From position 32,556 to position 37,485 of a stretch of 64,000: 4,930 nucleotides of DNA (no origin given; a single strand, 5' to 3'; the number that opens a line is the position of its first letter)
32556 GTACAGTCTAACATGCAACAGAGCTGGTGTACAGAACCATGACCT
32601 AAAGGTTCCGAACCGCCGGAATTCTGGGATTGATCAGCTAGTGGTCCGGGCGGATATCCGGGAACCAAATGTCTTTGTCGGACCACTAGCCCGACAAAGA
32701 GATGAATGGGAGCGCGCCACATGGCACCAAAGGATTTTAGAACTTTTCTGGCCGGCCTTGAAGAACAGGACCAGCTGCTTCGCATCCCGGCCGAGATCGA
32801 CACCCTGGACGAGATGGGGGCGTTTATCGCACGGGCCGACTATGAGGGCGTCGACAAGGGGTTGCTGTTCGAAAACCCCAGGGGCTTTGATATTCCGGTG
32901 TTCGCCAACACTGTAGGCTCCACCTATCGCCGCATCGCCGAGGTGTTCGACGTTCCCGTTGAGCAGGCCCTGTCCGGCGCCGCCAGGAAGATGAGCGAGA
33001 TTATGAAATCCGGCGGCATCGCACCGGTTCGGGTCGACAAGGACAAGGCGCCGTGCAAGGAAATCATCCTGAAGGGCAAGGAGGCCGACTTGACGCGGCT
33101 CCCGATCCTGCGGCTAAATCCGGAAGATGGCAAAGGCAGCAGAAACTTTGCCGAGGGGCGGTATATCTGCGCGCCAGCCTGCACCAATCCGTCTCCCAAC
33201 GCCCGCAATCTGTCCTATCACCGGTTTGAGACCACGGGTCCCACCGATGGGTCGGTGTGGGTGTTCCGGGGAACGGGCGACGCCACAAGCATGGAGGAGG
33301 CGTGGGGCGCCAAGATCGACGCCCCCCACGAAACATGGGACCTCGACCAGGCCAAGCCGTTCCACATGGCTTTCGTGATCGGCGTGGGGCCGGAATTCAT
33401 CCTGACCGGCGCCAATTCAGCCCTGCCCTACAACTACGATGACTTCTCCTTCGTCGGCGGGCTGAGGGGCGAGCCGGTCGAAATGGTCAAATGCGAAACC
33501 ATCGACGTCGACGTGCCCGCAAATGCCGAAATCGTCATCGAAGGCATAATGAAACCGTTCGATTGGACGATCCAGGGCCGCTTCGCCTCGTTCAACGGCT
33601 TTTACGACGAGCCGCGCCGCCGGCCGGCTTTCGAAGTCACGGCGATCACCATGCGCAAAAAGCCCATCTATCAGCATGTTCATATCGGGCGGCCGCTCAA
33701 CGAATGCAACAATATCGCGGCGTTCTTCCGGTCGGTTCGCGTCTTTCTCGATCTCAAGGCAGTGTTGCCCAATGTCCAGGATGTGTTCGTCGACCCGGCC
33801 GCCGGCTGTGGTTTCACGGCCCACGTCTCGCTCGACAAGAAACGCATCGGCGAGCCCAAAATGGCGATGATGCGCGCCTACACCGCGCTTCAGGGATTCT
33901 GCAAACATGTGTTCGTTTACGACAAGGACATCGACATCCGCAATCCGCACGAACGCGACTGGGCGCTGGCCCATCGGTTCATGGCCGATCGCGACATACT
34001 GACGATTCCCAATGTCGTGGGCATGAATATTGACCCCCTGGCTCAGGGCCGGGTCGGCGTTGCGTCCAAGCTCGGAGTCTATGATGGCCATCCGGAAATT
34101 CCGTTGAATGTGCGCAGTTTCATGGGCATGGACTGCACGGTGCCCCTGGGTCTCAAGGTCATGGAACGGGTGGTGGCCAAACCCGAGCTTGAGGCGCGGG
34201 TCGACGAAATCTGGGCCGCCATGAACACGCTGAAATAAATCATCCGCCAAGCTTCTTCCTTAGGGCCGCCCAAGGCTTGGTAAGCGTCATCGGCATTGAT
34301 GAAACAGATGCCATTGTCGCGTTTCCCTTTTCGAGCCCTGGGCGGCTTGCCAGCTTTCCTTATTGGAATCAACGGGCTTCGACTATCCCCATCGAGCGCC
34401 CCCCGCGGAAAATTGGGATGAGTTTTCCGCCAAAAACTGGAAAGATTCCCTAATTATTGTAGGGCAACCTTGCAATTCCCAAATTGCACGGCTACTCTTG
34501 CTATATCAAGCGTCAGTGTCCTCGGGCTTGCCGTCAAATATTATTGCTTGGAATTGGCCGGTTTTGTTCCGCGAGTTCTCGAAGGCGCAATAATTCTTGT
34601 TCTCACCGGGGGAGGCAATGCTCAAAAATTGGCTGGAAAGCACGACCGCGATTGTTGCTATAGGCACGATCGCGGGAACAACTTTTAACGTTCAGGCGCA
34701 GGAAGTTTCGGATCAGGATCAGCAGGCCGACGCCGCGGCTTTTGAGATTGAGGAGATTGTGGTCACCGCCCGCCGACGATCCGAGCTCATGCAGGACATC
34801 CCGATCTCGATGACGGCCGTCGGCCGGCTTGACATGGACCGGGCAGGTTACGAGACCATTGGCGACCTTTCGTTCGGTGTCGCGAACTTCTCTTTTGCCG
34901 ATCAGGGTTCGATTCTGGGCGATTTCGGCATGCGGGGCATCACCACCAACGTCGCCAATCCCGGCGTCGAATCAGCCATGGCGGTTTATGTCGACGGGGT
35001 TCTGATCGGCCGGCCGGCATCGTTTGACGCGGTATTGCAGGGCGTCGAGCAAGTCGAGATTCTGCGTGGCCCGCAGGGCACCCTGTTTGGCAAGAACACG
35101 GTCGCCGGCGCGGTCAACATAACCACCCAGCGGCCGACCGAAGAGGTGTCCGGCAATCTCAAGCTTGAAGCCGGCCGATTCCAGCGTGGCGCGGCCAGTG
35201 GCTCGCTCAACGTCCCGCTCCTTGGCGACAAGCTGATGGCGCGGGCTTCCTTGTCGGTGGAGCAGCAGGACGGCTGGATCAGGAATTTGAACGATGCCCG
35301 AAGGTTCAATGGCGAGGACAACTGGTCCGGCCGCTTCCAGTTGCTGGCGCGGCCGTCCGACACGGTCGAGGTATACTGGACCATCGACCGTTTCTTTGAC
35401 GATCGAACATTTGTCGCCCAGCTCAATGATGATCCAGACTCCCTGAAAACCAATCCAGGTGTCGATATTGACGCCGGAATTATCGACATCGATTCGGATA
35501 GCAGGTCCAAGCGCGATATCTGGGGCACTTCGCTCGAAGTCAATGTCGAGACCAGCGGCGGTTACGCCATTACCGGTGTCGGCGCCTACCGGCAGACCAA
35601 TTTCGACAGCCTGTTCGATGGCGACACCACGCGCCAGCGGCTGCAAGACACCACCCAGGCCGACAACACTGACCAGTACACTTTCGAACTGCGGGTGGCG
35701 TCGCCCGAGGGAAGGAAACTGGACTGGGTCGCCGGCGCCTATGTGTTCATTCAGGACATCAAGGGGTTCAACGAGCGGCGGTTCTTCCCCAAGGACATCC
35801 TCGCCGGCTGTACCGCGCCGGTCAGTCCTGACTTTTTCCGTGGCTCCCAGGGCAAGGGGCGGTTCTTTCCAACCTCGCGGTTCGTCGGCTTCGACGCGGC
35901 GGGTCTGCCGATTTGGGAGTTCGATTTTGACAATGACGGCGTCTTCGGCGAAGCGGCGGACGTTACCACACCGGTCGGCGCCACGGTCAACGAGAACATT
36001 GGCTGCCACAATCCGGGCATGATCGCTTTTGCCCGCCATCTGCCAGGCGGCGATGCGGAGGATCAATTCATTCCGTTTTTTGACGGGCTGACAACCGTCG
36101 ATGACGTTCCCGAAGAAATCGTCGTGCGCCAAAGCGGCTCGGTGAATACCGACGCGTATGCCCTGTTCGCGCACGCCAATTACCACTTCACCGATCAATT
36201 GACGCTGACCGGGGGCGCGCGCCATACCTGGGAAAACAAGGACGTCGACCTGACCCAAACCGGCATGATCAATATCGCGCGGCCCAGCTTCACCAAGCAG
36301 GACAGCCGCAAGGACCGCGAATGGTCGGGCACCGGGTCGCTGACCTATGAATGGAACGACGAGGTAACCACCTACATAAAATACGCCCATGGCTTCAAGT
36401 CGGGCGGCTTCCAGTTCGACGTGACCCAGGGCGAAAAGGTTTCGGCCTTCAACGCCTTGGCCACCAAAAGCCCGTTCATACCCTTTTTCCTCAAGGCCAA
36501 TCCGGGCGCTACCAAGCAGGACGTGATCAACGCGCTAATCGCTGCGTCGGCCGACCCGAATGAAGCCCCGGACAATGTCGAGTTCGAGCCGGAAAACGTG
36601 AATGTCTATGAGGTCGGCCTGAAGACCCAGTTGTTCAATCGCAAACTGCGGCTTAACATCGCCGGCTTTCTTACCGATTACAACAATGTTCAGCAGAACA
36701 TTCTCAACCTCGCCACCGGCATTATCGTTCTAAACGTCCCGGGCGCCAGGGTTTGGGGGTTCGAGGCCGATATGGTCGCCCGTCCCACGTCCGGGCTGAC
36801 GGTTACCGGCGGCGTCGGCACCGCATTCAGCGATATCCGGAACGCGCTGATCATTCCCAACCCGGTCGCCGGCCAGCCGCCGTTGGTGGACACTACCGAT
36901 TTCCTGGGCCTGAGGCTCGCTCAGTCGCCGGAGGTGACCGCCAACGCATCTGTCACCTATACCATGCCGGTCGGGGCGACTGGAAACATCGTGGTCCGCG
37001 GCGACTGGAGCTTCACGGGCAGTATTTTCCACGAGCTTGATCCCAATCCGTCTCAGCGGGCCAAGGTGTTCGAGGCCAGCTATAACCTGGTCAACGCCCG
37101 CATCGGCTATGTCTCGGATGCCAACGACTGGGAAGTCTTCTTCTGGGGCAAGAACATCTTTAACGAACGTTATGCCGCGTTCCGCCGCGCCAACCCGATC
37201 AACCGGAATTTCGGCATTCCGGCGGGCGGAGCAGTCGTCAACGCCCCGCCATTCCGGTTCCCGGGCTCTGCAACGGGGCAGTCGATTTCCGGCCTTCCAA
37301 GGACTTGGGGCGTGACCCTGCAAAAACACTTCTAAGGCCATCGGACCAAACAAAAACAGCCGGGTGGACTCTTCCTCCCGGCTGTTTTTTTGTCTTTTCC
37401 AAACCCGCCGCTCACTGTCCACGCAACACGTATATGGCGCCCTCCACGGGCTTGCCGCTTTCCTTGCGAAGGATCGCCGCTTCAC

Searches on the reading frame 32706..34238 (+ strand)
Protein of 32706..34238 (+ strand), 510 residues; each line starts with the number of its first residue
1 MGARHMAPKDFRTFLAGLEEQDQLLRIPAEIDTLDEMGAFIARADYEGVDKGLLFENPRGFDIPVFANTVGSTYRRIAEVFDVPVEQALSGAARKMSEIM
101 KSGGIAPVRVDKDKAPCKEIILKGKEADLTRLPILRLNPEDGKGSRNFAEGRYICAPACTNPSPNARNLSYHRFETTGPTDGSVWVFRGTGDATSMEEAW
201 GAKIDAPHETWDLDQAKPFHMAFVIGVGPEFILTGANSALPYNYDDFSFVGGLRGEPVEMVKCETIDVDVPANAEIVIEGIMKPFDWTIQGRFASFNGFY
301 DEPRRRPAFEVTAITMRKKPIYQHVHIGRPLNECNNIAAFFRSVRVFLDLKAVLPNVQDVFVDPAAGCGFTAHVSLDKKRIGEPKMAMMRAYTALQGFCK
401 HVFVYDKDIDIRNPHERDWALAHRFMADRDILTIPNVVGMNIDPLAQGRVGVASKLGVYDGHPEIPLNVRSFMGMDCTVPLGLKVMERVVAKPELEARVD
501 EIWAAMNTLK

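Call 19: search_protein_families(library=pfam, proteins=[window:32706-34238:+], max_evalue=0.001)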
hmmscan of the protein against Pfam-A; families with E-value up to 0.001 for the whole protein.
window:32706-34238:+ (510 aa): 3 families
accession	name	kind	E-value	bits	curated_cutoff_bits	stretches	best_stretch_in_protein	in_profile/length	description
PF01977.22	UbiD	-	5.2e-47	160.1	23.3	1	109-330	2-206/206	3-octaprenyl-4-hydroxybenzoate carboxy-lyase Rift-related domain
PF20696.2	UbiD_C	-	7.4e-22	78.1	24.2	1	337-457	3-124/127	3-octaprenyl-4-hydroxybenzoate carboxy-lyase C-terminal domain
PF20695.2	UbiD_N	-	4.7e-13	49.5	24.3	1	16-91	2-73/78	3-octaprenyl-4-hydroxybenzoate carboxy-lyase N-terminal domain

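Call 68: search_protein_families(library=ncbifam, proteins=[window:32706-34238:+], max_evalue=0.00001)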
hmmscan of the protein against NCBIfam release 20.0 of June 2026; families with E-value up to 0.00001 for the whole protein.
window:32706-34238:+ (510 aa): 7 families
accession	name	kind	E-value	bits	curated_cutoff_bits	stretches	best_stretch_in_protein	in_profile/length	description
TIGR00148.1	TIGR00148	subfamily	2.1e-71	240.9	244.85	1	11-458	1-433/438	UbiD family decarboxylase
NF041204.1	VdcC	exception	1.1e-64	218.7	650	1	9-456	2-431/467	non-oxidative hydroxyarylic acid decarboxylases subunit C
TIGR03701.1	mena_SCO4490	equivalog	1.5e-51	175.5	495.9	1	14-437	2-417/433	menaquinone biosynthesis decarboxylase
NF008175.0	PRK10922.1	equivalog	2.6e-50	171.4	788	2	113-474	126-468/497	4-hydroxy-3-polyprenylbenzoate decarboxylase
TIGR02723.1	phenyl_P_alpha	equivalog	2.6e-34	118.7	564.6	1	5-446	4-425/485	phenylphosphate carboxylase subunit alpha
TIGR02724.1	phenyl_P_beta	equivalog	1.2e-30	106.4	468.95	1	10-436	2-413/472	phenylphosphate carboxylase subunit beta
NF041219.1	BagN_FevL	exception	1.6e-30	106.1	1000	2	213-353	211-351/502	bagremycin/ferroverdin biosynthesis UbiD family decarboxylase BagN/FevL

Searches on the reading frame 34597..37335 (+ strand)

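Call 19: search_protein_families(library=pfam, proteins=[window:34597-37335:+], max_evalue=0.001)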
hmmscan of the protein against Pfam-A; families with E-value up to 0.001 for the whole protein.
window:34597-37335:+ (912 aa): 2 families
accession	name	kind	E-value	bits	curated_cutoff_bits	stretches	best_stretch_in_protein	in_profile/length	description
PF00593.30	TonB_dep_Rec_b-barrel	-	6.6e-34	119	27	1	330-854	24-436/436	TonB dependent receptor-like, beta-barrel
PF07715.20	Plug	-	8.9e-12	45.9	23.9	1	66-172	3-107/107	TonB-dependent Receptor Plug Domain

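Call 68: search_protein_families(library=ncbifam, proteins=[window:34597-37335:+], max_evalue=0.00001)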
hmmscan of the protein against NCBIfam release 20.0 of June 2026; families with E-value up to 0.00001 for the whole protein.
window:34597-37335:+ (912 aa): 22 families
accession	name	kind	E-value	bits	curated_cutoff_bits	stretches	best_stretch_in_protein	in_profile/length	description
TIGR01783.1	TonB-siderophor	subfamily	4.4e-32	111.5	223.5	3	109-240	45-171/649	TonB-dependent siderophore receptor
TIGR01785.1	TonB-hemin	subfamily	1.1e-19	70.3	316.85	2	514-726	359-543/677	TonB-dependent heme/hemoglobin receptor family protein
NF053590.1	TonB_dep_TOL0244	equivalog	1.8e-15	56.6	645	1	50-200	9-162/604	TOL_0244 family TonB-dependent receptor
NF010010.0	PRK13483.1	equivalog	1.3e-13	49.8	927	1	37-204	19-188/660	ligand-gated channel protein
NF007349.0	PRK09840.1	equivalog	8.8e-12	43.8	686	1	117-200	116-199/760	catecholate siderophore receptor Fiu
TIGR01786.1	TonB-hemlactrns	subfamily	3.9e-11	42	323.75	1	514-725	386-560/719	TonB-dependent hemoglobin/transferrin/lactoferrin family receptor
TIGR01779.1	TonB-B12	equivalog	2.3e-10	39.7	599.7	1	42-225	22-200/614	TonB-dependent vitamin B12 receptor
NF010650.0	PRK14049.1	equivalog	2.7e-10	39.1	904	0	142-197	152-207/729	ferrioxamine B receptor precursor protein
NF049944.1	TonB_dep_PUIUD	equivalog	9e-10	37.5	850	0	147-284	140-270/686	TonB-dependent receptor, PUIUD motif-type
NF010038.0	PRK13513.1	equivalog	3.9e-08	32.3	942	1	40-203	22-189/659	ligand-gated channel protein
NF010012.0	PRK13486.1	equivalog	6.7e-08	31.3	924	0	141-185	121-165/696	TonB-dependent receptor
NF007465.0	PRK10044.1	equivalog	1.8e-07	29.8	803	1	26-193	38-202/726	ferrichrome porin FhuA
NF052649.1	TonRcptRhtA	equivalog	2.3e-07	29.4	1100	0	16-183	7-170/744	TonB-dependent siderophore receptor RhtA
NF010051.0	PRK13528.1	subfamily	3.3e-07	28.9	583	1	149-241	143-238/727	FepA family TonB-dependent siderophore receptor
NF007478.2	PRK10064.1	equivalog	3.6e-07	28.8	745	0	48-191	27-171/663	catecholate siderophore receptor CirA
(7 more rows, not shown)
